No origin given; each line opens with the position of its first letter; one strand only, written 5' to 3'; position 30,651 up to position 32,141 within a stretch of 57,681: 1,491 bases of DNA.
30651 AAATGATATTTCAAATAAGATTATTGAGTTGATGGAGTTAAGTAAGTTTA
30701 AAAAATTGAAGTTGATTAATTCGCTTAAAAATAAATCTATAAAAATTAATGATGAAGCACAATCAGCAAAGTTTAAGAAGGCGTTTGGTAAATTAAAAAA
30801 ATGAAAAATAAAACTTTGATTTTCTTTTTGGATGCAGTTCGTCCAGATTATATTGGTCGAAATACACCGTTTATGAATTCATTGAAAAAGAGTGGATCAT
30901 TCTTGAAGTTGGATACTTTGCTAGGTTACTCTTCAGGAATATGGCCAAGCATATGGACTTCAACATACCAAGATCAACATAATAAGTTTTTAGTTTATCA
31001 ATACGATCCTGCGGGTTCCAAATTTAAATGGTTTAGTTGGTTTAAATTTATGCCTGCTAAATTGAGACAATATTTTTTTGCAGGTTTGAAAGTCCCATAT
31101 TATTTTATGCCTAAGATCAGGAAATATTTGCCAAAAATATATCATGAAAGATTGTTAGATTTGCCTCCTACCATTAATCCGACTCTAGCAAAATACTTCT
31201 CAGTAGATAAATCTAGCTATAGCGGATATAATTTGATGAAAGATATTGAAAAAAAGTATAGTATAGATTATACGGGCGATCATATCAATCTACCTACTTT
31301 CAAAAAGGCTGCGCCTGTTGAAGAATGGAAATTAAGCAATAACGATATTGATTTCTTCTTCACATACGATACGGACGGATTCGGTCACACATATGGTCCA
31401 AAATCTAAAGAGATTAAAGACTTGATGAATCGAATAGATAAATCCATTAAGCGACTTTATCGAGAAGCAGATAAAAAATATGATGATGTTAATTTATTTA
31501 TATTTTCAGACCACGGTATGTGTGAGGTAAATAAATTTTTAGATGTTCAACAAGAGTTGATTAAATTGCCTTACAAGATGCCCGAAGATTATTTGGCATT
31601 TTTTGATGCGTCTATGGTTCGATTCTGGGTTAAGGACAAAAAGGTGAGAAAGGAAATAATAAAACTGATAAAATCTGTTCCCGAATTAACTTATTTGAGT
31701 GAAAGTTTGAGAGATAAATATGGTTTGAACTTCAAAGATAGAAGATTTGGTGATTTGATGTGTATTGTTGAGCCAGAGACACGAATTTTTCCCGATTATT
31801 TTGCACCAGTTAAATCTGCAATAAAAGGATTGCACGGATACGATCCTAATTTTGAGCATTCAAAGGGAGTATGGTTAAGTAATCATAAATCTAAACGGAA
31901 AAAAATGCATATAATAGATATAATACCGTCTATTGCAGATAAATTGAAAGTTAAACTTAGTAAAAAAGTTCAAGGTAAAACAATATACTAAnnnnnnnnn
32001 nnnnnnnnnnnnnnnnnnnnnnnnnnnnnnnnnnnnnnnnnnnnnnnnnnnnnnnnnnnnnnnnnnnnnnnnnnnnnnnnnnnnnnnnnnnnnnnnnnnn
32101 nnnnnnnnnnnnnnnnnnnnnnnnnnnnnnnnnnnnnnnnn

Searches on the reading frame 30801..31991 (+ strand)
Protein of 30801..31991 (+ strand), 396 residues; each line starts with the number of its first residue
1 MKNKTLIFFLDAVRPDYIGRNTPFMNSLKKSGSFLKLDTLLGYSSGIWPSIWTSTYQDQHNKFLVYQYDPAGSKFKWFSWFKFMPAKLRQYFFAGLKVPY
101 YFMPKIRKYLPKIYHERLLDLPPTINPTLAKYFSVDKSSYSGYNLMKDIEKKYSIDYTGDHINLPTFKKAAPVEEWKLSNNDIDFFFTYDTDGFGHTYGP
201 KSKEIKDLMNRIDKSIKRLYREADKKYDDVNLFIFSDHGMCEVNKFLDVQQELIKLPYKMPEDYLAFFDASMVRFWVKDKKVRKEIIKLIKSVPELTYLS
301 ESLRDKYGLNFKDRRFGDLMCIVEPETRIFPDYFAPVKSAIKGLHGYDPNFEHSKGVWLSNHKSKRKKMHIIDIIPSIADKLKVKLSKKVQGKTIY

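Call 9: search_protein_families(library=pfam, proteins=[window:30801-31991:+], max_evalue=0.001)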
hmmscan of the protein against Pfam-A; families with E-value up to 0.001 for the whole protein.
window:30801-31991:+ (396 aa): 1 family
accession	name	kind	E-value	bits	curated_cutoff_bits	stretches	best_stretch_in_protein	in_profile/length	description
PF01663.27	Phosphodiest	-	2.9e-24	86.7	23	1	5-348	1-342/342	Type I phosphodiesterase / nucleotide pyrophosphatase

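Call 37: find_homologous_proteins(query=window:30801-31991:+)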
Query window:30801-31991:+ (396 aa): 147 proteins with E <= 0.001 among 2147 candidates; the best 120 are listed.
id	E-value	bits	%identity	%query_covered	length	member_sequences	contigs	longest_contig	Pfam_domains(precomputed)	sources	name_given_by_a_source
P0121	3.1e-269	911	100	100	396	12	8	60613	PF01663.28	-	-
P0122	1.5e-171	589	64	99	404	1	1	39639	PF01663.28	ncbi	ncbi:alkaline phosphatase family protein [Nanoarchaeota archaeon]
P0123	1.1e-156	540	59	99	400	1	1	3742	PF01663.28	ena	-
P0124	3.0e-152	526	57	99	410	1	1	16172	PF01663.28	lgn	-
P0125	5.7e-112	393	47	95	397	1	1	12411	PF01663.28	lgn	-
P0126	1.1e-109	385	46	100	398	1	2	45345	PF01663.28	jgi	jgi:predicted AlkP superfamily pyrophosphatase or phosphodiesterase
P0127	1.5e-108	382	47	100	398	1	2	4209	PF01663.28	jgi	-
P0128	8.2e-106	373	44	97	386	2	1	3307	PF01663.28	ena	-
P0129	6.8e-103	363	44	100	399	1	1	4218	PF01663.28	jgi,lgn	-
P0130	4.1e-101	357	43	100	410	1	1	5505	PF01663.28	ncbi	ncbi:MAG: alkaline phosphatase family protein [Candidatus Woesearchaeota archaeon]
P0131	9.4e-101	356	44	100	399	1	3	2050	PF01663.28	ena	-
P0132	1.4e-100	355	44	99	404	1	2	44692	PF01663.28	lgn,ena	-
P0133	1.9e-100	355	44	99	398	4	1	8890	PF01663.28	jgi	-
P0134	2.9e-100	354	45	99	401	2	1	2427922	PF01663.28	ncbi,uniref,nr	ncbi:alkaline phosphatase family protein [Haliovirga abyssi]|uniref:Alkaline phosphatase family prot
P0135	1.4e-95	339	42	99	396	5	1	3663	PF01663.28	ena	-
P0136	1.7e-95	339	46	87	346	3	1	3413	PF01663.28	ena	-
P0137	4.1e-94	334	44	100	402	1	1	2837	PF01663.28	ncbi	ncbi:MAG: alkaline phosphatase family protein [Candidatus Helarchaeota archaeon]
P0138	4.7e-94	334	42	99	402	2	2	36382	PF01663.28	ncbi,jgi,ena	-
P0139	6.4e-93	330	42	99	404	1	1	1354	PF01663.28,PF00884.29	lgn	-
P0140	1.1e-92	329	41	98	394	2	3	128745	PF01663.28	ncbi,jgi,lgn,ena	-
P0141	6.0e-91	324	40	99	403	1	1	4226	PF01663.28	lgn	-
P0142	2.7e-89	318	37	99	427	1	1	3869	PF01663.28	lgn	-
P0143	1.9e-87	312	39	98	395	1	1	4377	PF01663.28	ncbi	-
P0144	4.2e-85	304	38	94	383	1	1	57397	PF01663.28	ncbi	-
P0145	4.7e-85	304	38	94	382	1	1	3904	PF01663.28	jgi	jgi:predicted AlkP superfamily pyrophosphatase or phosphodiesterase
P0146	1.1e-84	303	42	90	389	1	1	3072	PF01663.28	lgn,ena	-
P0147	3.4e-84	301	39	96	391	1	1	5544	PF01663.28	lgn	-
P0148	2.6e-82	295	38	94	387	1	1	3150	PF01663.28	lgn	-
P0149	9.7e-82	293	36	97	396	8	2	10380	PF01663.28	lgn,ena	-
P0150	3.8e-81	291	38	95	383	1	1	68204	PF01663.28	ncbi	-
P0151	1.6e-77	279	36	94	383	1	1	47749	PF01663.28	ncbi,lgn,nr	ncbi:MAG: alkaline phosphatase family protein [Candidatus Aenigmarchaeota archaeon]|nr:alkaline phos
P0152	5.3e-77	278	43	81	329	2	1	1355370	PF01663.28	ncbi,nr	ncbi:MAG: alkaline phosphatase family protein [Candidatus Peribacteria bacterium]|nr:MAG: alkaline p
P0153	2.9e-36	144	28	90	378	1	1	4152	PF01663.28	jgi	-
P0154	6.4e-35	139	25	93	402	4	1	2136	PF01663.28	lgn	-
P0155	1.6e-34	138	27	87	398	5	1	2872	PF01663.28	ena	-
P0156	1.5e-33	135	27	95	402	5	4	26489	PF01676.24,PF01663.28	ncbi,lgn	ncbi:MAG: alkaline phosphatase family protein [Candidatus Binataceae bacterium]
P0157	4.0e-33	133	28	91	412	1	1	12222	PF01663.28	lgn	-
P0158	1.9e-32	131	27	88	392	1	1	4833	PF01663.28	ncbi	-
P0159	2.9e-32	130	29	95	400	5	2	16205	PF01663.28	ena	-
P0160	3.8e-32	130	27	98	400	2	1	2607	PF01663.28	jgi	-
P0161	3.9e-32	130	28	96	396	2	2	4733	PF01663.28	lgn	-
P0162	4.6e-32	130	28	96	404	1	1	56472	PF01663.28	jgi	jgi:hypothetical protein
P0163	5.6e-32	130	28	85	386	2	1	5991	PF01663.28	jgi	jgi:hypothetical protein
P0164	9.4e-32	129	25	93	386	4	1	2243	PF01663.28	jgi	jgi:Type I phosphodiesterase / nucleotide pyrophosphatase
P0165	9.5e-32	129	28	96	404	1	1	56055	PF01663.28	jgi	jgi:hypothetical protein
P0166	9.8e-32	129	25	93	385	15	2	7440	PF01663.28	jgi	jgi:hypothetical protein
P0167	1.6e-31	128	28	91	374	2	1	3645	PF01663.28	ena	-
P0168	2.1e-31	128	28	96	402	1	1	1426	PF01663.28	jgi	jgi:hypothetical protein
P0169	3.8e-31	127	26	88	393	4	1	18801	PF01663.28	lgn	-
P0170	4.0e-31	127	26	91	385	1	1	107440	PF01663.28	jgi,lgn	jgi:predicted AlkP superfamily pyrophosphatase or phosphodiesterase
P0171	4.1e-31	127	24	94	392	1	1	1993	PF01663.28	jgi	jgi:hypothetical protein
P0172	8.2e-31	126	28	98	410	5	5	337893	PF01663.28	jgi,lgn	jgi:hypothetical protein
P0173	8.7e-31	126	24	93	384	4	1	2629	PF01663.28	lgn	-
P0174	8.9e-31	126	25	96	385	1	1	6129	PF01663.28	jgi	jgi:hypothetical protein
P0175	9.3e-31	126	26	85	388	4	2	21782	PF01663.28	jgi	-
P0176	1.2e-30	125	27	87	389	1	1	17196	PF01663.28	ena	-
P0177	1.5e-30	125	25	91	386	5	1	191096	PF01663.28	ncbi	-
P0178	1.8e-30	125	27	88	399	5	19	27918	PF01663.28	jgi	jgi:predicted AlkP superfamily pyrophosphatase or phosphodiesterase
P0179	2.0e-30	124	26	97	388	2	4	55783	PF01663.28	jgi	jgi:predicted AlkP superfamily pyrophosphatase or phosphodiesterase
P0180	2.3e-30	124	28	94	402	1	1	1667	PF01663.28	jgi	jgi:hypothetical protein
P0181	2.3e-30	124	26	86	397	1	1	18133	PF01663.28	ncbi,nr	ncbi:MAG: alkaline phosphatase family protein [Deltaproteobacteria bacterium]|nr:alkaline phosphatas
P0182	4.2e-30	123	27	88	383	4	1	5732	PF01663.28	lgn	-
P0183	7.5e-30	123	28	94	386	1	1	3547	PF01663.28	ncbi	-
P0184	7.6e-30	122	26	94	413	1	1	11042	PF01663.28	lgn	-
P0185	2.1e-29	121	26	94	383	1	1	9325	PF01663.28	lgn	-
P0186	2.1e-29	121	26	85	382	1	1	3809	PF01663.28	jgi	jgi:hypothetical protein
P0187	2.1e-29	121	26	96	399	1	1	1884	PF01663.28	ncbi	-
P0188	4.1e-29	120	26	89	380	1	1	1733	PF01663.28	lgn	-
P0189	4.8e-29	120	25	96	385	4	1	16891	PF01663.28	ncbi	-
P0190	4.9e-29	120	24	95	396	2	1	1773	PF01663.28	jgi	jgi:hypothetical protein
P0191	4.9e-29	120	27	85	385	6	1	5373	PF01663.28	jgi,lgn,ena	-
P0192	5.4e-29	120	26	90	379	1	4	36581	PF01663.28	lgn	-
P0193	9.3e-29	119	26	88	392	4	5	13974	PF01663.28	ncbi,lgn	-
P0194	9.4e-29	119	26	91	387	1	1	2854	PF01663.28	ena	-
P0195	1.2e-28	119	24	92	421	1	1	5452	PF01663.28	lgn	-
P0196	1.2e-28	119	26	92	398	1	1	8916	PF01663.28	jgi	jgi:hypothetical protein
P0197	1.4e-28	118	25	90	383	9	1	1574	PF01663.28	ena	-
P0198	2.5e-28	118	25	90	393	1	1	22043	PF01663.28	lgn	-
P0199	3.6e-28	117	23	94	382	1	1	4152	PF01663.28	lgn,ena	-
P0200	5.2e-28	116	26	89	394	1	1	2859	PF01663.28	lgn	-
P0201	6.9e-28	116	24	88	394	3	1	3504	PF01663.28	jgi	jgi:hypothetical protein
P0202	7.7e-28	116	26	86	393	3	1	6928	PF01663.28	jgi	jgi:hypothetical protein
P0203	7.7e-28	116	25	87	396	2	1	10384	PF01663.28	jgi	jgi:Type I phosphodiesterase / nucleotide pyrophosphatase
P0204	8.3e-28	116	27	85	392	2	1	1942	PF01663.28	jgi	jgi:hypothetical protein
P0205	9.1e-28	116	25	88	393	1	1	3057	PF01663.28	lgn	-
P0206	1.1e-27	115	26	97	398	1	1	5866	PF01663.28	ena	-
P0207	2.1e-27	114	26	88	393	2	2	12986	PF01663.28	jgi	jgi:hypothetical protein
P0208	2.6e-27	114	24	88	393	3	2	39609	PF01663.28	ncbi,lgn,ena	-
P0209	3.2e-27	114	26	93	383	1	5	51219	PF01663.28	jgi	-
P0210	4.9e-27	113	25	97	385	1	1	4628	PF01663.28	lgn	-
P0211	8.8e-27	112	26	82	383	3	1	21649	PF01663.28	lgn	-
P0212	2.0e-26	111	25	85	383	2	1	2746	PF01663.28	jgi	jgi:hypothetical protein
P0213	3.0e-26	111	27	90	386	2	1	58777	PF01663.28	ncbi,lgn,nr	ncbi:MAG: hypothetical protein PWP23_2669 [Candidatus Sumerlaeota bacterium]|nr:hypothetical protein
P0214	3.3e-26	111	26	86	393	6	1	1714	PF01663.28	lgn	-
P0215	3.4e-26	110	26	85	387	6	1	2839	PF01663.28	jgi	-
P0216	4.0e-26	110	27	86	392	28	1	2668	PF01663.28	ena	-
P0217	7.7e-26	109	25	98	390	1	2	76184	PF01663.28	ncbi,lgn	-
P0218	9.3e-25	106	26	86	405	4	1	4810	PF01663.28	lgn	-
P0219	2.8e-24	104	22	87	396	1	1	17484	PF01663.28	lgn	-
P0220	2.9e-24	104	26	90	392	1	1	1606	PF01663.28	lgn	-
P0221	6.1e-24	103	25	85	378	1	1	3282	PF01663.28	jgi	jgi:hypothetical protein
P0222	8.5e-24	103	23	98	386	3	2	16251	PF01663.28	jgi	jgi:hypothetical protein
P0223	8.8e-24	103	23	90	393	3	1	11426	PF01663.28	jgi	jgi:Type I phosphodiesterase / nucleotide pyrophosphatase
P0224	1.2e-23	102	24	94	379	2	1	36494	PF01663.28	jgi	-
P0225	2.5e-23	101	24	95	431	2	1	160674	PF01663.28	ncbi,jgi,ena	-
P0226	3.7e-23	100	24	94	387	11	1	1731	PF01663.28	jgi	jgi:Type I phosphodiesterase / nucleotide pyrophosphatase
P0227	3.7e-23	100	25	91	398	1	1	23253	PF01663.28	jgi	-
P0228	9.7e-23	99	25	96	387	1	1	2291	PF01663.28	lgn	-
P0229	1.4e-22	99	23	92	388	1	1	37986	PF01663.28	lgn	-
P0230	1.9e-22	98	26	82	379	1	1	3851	PF01663.28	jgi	jgi:predicted AlkP superfamily pyrophosphatase or phosphodiesterase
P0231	3.1e-22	97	23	98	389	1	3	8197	PF01663.28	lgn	-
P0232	3.3e-22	97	25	81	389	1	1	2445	PF01663.28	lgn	-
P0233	4.4e-22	97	25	87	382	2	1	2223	PF01663.28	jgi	jgi:predicted AlkP superfamily pyrophosphatase or phosphodiesterase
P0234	6.6e-22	96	31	45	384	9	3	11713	PF01663.28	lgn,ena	-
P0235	6.6e-22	96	23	94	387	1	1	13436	PF01663.28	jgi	jgi:hypothetical protein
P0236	7.9e-22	96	26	82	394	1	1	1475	PF01663.28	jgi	jgi:predicted AlkP superfamily pyrophosphatase or phosphodiesterase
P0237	8.7e-22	96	24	94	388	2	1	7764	PF01663.28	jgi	jgi:hypothetical protein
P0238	9.0e-22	96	21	89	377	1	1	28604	PF01663.28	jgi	jgi:hypothetical protein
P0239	1.6e-21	95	22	89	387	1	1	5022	PF01663.28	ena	-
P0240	1.7e-21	95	31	45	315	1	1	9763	PF01663.28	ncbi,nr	ncbi:MAG: alkaline phosphatase family protein [Chitinivibrionia bacterium]|nr:alkaline phosphatase f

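Call 38: find_encoding_contigs(protein=P0140, flank=8000, max_places=1)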
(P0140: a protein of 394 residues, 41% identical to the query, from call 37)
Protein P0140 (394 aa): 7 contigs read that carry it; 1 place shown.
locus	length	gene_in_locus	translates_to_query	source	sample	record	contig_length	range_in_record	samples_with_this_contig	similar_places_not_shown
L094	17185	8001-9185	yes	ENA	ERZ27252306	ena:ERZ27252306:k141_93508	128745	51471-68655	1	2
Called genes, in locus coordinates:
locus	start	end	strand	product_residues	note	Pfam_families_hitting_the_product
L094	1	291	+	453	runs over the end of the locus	PF19295:SufBD_N, PF01458:SUFBD_core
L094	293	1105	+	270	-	PF01458:SUFBD_core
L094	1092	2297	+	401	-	PF00266:Aminotran_5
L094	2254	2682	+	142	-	PF01592:NifU_N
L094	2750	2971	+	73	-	PF24434:DUF7557 (weak)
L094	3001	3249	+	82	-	PF05016:ParE_toxin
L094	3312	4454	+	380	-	PF13439:Glyco_transf_4, PF13477:Glyco_trans_4_2 (weak), PF13579:Glyco_trans_4_4, PF20706:GT4-conflict, PF00534:Glycos_transf_1, PF13692:Glyco_trans_1_4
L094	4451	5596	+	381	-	PF13439:Glyco_transf_4, PF13477:Glyco_trans_4_2, PF13579:Glyco_trans_4_4, PF20706:GT4-conflict, PF00534:Glycos_transf_1, PF13692:Glyco_trans_1_4, PF13524:Glyco_trans_1_2 (weak)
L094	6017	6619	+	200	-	PF00534:Glycos_transf_1, PF13692:Glyco_trans_1_4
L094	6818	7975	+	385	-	PF04464:Glyphos_transf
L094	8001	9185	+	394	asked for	PF01663:Phosphodiest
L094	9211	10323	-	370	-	-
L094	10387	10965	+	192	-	PF04307:YdjM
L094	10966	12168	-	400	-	-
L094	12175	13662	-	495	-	PF01943:Polysacc_synt, PF13440:Polysacc_synt_3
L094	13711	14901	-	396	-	-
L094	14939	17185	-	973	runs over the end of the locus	PF02516:STT3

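Call 39: find_encoding_contigs(protein=P0134, flank=8000, max_places=1)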
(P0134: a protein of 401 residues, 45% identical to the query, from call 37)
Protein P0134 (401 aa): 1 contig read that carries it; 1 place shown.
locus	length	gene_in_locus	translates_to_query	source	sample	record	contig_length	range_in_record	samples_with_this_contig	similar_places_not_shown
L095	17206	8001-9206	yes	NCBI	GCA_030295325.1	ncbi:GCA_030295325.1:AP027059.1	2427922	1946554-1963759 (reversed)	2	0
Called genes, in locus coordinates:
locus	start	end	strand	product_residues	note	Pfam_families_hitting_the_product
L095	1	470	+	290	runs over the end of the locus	PF01497:Peripla_BP_2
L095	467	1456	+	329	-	PF01032:FecCD, PF00950:ABC-3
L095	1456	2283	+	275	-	PF02463:SMC_N, PF00005:ABC_tran, PF13173:AAA_14 (weak), PF13304:AAA_21 (faint)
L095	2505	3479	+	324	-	PF13556:HTH_30 (weak)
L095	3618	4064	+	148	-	PF12784:PDDEXK_2 (weak)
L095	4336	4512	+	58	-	PF08279:HTH_11 (weak)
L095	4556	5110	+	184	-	PF21349:RUBY_RBDX, PF00210:Ferritin (faint), PF02915:Rubrerythrin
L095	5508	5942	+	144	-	PF01475:FUR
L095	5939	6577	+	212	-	PF22175:Ogg-HhH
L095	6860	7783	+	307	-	-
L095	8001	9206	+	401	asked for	PF01663:Phosphodiest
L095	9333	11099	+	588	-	PF00515:TPR_1 (faint), PF07719:TPR_2 (faint), PF13181:TPR_8 (faint), PF13424:TPR_12 (faint), PF13428:TPR_14 (faint), PF14559:TPR_19 (faint)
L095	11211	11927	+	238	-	PF00535:Glycos_transf_2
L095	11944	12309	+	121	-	PF10066:DUF2304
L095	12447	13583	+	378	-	PF01075:Glyco_transf_9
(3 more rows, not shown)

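Call 40: find_encoding_contigs(protein=P0151, flank=8000, max_places=1)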
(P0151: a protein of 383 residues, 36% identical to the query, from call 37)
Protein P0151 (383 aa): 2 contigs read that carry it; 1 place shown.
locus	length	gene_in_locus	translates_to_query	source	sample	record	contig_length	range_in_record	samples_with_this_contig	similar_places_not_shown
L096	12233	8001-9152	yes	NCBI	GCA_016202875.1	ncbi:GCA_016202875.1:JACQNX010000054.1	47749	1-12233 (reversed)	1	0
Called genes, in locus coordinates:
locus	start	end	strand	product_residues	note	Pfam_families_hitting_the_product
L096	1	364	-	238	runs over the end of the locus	PF01402:RHH_1 (faint), PF00483:NTP_transferase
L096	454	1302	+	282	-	PF00535:Glycos_transf_2, PF10111:Glyco_tranf_2_2 (faint), PF13641:Glyco_tranf_2_3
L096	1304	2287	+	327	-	PF13649:Methyltransf_25 (faint), PF13489:Methyltransf_23, PF08241:Methyltransf_11 (weak), PF08242:Methyltransf_12, PF13847:Methyltransf_31 (weak)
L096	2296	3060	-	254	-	PF00535:Glycos_transf_2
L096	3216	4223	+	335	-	PF04055:Radical_SAM, PF13186:SPASM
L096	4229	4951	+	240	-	PF01522:Polysacc_deac_1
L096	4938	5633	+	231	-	PF13489:Methyltransf_23, PF08003:Methyltransf_9 (weak), PF07021:MetW, PF13847:Methyltransf_31, PF08241:Methyltransf_11, PF08242:Methyltransf_12, PF13649:Methyltransf_25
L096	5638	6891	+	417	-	PF02310:B12-binding, PF04055:Radical_SAM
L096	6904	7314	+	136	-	PF14251:PterinBD-DUF4346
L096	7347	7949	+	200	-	PF13489:Methyltransf_23, PF05401:NodS, PF05175:MTS, PF13847:Methyltransf_31, PF08241:Methyltransf_11, PF08242:Methyltransf_12, PF13649:Methyltransf_25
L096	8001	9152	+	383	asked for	PF01663:Phosphodiest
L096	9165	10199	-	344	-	-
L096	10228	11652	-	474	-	PF02310:B12-binding, PF04055:Radical_SAM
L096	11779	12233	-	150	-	?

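Call 61: search_solved_structures(query=A3, max_evalue=0.01)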
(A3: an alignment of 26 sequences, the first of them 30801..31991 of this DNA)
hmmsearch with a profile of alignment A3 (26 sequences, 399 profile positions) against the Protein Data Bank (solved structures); distinct sequences matched with E-value up to 0.01: 51.
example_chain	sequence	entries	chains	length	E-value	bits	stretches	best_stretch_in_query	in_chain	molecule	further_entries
5ege_A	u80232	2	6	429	1.9e-16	63.3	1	157-388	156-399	Ectonucleotide pyrophosphatase/phosphodiesterase family member 6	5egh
4lqy_A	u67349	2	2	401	7.6e-16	61.4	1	158-389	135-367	Bis(5'-adenosyl)-triphosphatase ENPP4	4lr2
5veo_A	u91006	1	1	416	8.9e-15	57.8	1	164-388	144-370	Ectonucleotide pyrophosphatase/phosphodiesterase family member 5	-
5ven_A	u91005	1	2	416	9.1e-15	57.8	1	164-388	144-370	Ectonucleotide pyrophosphatase/phosphodiesterase family member 5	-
5vem_A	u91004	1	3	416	4.2e-14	55.6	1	158-388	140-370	Ectonucleotide pyrophosphatase/phosphodiesterase family member 5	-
2gsn_A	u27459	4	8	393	2.6e-13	53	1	187-246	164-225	phosphodiesterase-nucleotide pyrophosphatase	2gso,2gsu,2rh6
7mw8_D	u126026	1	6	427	3e-13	52.8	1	187-246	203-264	Phosphodiesterase-nucleotide pyrophosphatase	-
5tcd_A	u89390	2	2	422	7.6e-13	51.5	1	153-248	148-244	Ectonucleotide pyrophosphatase/phosphodiesterase family member 7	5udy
7n1s_A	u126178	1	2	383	2.5e-11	46.5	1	187-246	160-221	Phosphodiesterase-nucleotide pyrophosphatase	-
6wet_AaA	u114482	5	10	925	2.3e-09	40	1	179-256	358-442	Ectonucleotide pyrophosphatase/phosphodiesterase family member 1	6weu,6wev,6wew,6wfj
8ghr_A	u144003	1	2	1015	2.5e-09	39.9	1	181-256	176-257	Ectonucleotide pyrophosphatase/phosphodiesterase family member 1, secreted form, Immunoglo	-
5gz4_A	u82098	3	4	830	2.8e-09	39.7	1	182-387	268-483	Snake venom phosphodiesterase (PDE) | Venom phosphodiesterase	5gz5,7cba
6aek_A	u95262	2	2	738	3.7e-09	39.3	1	179-256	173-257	Ectonucleotide pyrophosphatase/phosphodiesterase 1, isoform CRA_d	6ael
4b56_A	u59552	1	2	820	6.4e-09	38.5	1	179-256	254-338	ECTONUCLEOTIDE PYROPHOSPHATASE/PHOSPHODIESTERASE FAMILY MEMBER 1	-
4gtw_A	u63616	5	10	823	6.5e-09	38.5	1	179-256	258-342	Ectonucleotide pyrophosphatase/phosphodiesterase family member 2, Alkaline phosphodiestera | Ectonucleotide pyrophosphatase/phosphodiesterase family member 1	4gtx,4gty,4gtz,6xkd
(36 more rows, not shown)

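Call 67: predict_structure(alignment_id=A3)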
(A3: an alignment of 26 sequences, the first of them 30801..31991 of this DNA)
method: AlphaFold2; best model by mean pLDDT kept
length: 396 residues; sequences in the alignment: 26
mean_pLDDT: 94.4   pTM: 0.92
mean pLDDT of the five models: 94.4, 94.0, 93.3, 92.5, 92.4
residues with pLDDT >= 90: 342; 70-90: 52; 50-70: 2; < 50: 0
segments of 3 or more residues with pLDDT < 50: none
pLDDT, mean of each block of 10 residues (from residue 1): 93 97 97 95 92 96 95 95 94 91 85 90 93 93 92 97 86 97 98 96 98 99 98 98 96 95 95 97 98 97 96 96 95 80 94 98 92 97 94 94
secondary structure, 60 per line:
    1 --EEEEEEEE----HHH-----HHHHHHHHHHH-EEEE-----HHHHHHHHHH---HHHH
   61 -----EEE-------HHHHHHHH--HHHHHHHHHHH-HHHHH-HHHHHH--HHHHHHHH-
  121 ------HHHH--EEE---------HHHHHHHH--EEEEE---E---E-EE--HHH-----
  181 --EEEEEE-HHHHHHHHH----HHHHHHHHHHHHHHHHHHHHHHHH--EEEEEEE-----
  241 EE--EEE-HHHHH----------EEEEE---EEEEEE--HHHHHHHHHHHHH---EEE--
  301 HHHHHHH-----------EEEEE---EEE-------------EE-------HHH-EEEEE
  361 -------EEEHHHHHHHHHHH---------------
elements in order: E3-10 H23-33 E35-38 H44-53 H57-60 E66-68 H76-83 H86-96 H98-102 H104-109 H112-119 H127-130 E133-135 H145-152 E155-159 E183-188 H190-198 H203-226 E229-235 E245-247 H249-253 E264-268 E272-277 H280-292 E296-298 H301-307 E319-323 E327-329 E356-360 E368-370 H371-381

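Call 70: fold_search(model_id=the predicted structure, library=pdb)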
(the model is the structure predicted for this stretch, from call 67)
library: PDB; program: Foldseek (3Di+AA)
matches with E <= 10: 532; with E <= 0.001: 241
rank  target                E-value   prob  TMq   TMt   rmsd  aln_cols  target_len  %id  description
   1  5vem_A                4.5e-18  1.00  0.63  0.64   7.1       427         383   16  Human ectonucleotide pyrophosphatase / phosphodiesterase 5 (ENPP5, NPP5) (released 2017-09-20)
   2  5egh_B                5.1e-18  1.00  0.62  0.62   7.2       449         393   15  Structure of ENPP6, a choline-specific glycerophosphodiester-phosphodiesterase in complex with phosphocholine (released 2016-03-09)
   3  7mw8_B                5.4e-18  1.00  0.63  0.65   7.1       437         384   15  Crystal Structure Analysis of Xac Nucleotide Pyrophosphatase/Phosphodiesterase (released 2022-05-18)
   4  7n1s_A                6.1e-18  1.00  0.63  0.65   7.0       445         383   15  Crystal Structure Analysis of Xac Nucleotide Pyrophosphatase/Phosphodiesterase (released 2022-06-01)
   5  5ven_A                1.1e-17  1.00  0.63  0.65   7.0       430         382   15  Murine ectonucleotide pyrophosphatase / phosphodiesterase 5 (ENPP5, NPP5) (released 2017-09-20)
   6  5ven_B                1.1e-17  1.00  0.62  0.66   7.1       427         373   15  Murine ectonucleotide pyrophosphatase / phosphodiesterase 5 (ENPP5, NPP5) (released 2017-09-20)
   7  5ege_A                1.7e-17  1.00  0.63  0.63   7.1       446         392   16  Structure of ENPP6, a choline-specific glycerophosphodiester-phosphodiesterase (released 2016-03-09)
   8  5vem_C                1.9e-17  1.00  0.61  0.64   7.2       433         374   15  Human ectonucleotide pyrophosphatase / phosphodiesterase 5 (ENPP5, NPP5) (released 2017-09-20)
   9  5veo_A                2.1e-17  1.00  0.63  0.66   7.1       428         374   15  Murine ectonucleotide pyrophosphatase / phosphodiesterase 5 (ENPP5, NPP5), inactive (T72A), in complex with AMP (released 2017-09-20)
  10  7mw8_C                2.2e-17  1.00  0.63  0.64   6.3       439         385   14  Crystal Structure Analysis of Xac Nucleotide Pyrophosphatase/Phosphodiesterase (released 2022-05-18)
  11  7mw8_D                2.4e-17  1.00  0.62  0.63   6.5       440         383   15  Crystal Structure Analysis of Xac Nucleotide Pyrophosphatase/Phosphodiesterase (released 2022-05-18)
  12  7mw8_F                3.2e-17  1.00  0.63  0.65   6.3       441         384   15  Crystal Structure Analysis of Xac Nucleotide Pyrophosphatase/Phosphodiesterase (released 2022-05-18)
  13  7n1s_B                3.4e-17  1.00  0.61  0.63   6.5       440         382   15  Crystal Structure Analysis of Xac Nucleotide Pyrophosphatase/Phosphodiesterase (released 2022-06-01)
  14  2gsn_A                6.3e-17  1.00  0.62  0.64   6.5       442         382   14  Structure of Xac Nucleotide Pyrophosphatase/Phosphodiesterase (released 2006-08-01)
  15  7mw8_A                3.3e-16  1.00  0.62  0.64   6.5       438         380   14  Crystal Structure Analysis of Xac Nucleotide Pyrophosphatase/Phosphodiesterase (released 2022-05-18)
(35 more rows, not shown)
